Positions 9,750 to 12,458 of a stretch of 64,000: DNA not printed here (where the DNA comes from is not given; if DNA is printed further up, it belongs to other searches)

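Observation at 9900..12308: Membrane-anchored octaheme cytochrome c fused to a ~350-aa TPR/HEAT-like repeat domain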

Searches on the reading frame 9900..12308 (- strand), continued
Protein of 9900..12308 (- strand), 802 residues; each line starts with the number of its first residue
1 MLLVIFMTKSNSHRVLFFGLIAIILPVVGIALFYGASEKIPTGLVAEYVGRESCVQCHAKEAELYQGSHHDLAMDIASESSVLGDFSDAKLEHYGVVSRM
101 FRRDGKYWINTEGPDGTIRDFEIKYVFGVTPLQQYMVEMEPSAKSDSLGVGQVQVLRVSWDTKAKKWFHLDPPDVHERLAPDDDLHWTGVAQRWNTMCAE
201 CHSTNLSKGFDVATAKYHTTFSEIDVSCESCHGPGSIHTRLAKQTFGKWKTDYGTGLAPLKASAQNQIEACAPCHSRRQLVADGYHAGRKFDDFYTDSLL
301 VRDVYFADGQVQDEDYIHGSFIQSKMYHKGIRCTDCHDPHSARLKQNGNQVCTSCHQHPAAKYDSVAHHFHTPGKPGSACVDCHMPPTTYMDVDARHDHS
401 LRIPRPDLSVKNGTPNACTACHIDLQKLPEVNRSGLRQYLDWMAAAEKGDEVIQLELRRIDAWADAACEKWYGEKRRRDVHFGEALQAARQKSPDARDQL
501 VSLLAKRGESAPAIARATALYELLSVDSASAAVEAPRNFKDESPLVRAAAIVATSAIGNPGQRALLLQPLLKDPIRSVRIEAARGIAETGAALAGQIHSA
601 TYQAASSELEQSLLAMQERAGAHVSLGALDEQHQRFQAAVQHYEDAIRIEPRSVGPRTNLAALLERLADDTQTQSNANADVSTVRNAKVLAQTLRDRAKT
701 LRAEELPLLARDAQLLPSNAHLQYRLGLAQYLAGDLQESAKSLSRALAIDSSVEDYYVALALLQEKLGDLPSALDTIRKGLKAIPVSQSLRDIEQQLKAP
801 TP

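Call 81: find_encoding_contigs(protein=P0001, flank=8000, max_places=1)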
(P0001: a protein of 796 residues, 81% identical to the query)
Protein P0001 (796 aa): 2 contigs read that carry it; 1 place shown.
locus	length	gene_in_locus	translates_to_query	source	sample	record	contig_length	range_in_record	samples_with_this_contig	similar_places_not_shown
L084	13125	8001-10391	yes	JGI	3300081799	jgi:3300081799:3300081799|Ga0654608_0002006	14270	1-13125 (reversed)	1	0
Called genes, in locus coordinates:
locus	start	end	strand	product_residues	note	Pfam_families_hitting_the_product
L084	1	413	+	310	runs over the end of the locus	PF00781:DAGK_cat, PF19279:YegS_C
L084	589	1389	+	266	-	PF00005:ABC_tran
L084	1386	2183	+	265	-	PF00528:BPD_transp_1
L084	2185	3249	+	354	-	PF09084:NMT1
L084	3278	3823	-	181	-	PF01035:DNA_binding_1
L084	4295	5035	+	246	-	-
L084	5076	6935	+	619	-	-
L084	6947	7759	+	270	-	PF03099:BPL_LplA_LipB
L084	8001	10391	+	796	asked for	PF09699:Paired_CXXCH_1 (faint), PF14522:Cytochrome_C7 (faint), PF13428:TPR_14 (faint), PF13646:HEAT_2 (faint), PF07719:TPR_2 (faint), PF00515:TPR_1 (faint), PF13181:TPR_8 (faint), PF13414:TPR_11 (faint)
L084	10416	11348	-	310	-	PF20434:BD-FAE, PF07859:Abhydrolase_3, PF00326:Peptidase_S9, PF01738:DLH (weak), PF02230:Abhydrolase_2 (weak)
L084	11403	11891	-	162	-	PF00498:FHA, PF16697:Yop-YscD_cpl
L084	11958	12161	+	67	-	-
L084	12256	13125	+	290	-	?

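Call 82: find_encoding_contigs(protein=P0002, flank=8000, max_places=1)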
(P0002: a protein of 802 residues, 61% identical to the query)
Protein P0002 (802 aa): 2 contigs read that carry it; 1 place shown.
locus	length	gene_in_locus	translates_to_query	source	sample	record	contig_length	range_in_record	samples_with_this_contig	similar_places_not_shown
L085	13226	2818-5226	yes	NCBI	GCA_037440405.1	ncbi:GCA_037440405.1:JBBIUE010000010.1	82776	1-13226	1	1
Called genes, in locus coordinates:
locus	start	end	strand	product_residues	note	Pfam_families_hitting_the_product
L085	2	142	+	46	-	?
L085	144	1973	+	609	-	PF13516:LRR_6 (faint)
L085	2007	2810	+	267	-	PF03099:BPL_LplA_LipB, PF02237:BPL_C (weak)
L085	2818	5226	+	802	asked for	PF02335:Cytochrom_C552 (faint), PF09699:Paired_CXXCH_1 (faint), PF14522:Cytochrome_C7 (faint), PF14537:Cytochrom_c3_2 (faint), PF07719:TPR_2 (faint), PF13428:TPR_14 (faint), PF13432:TPR_16 (faint), PF14559:TPR_19 (weak), +4 more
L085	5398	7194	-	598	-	PF09492:Pec_lyase (faint), PF13249:SQHop_cyclase_N (faint), PF13243:SQHop_cyclase_C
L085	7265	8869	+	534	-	-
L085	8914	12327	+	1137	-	PF13116:YhdP (faint)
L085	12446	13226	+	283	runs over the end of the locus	PF01678:DAP_epimerase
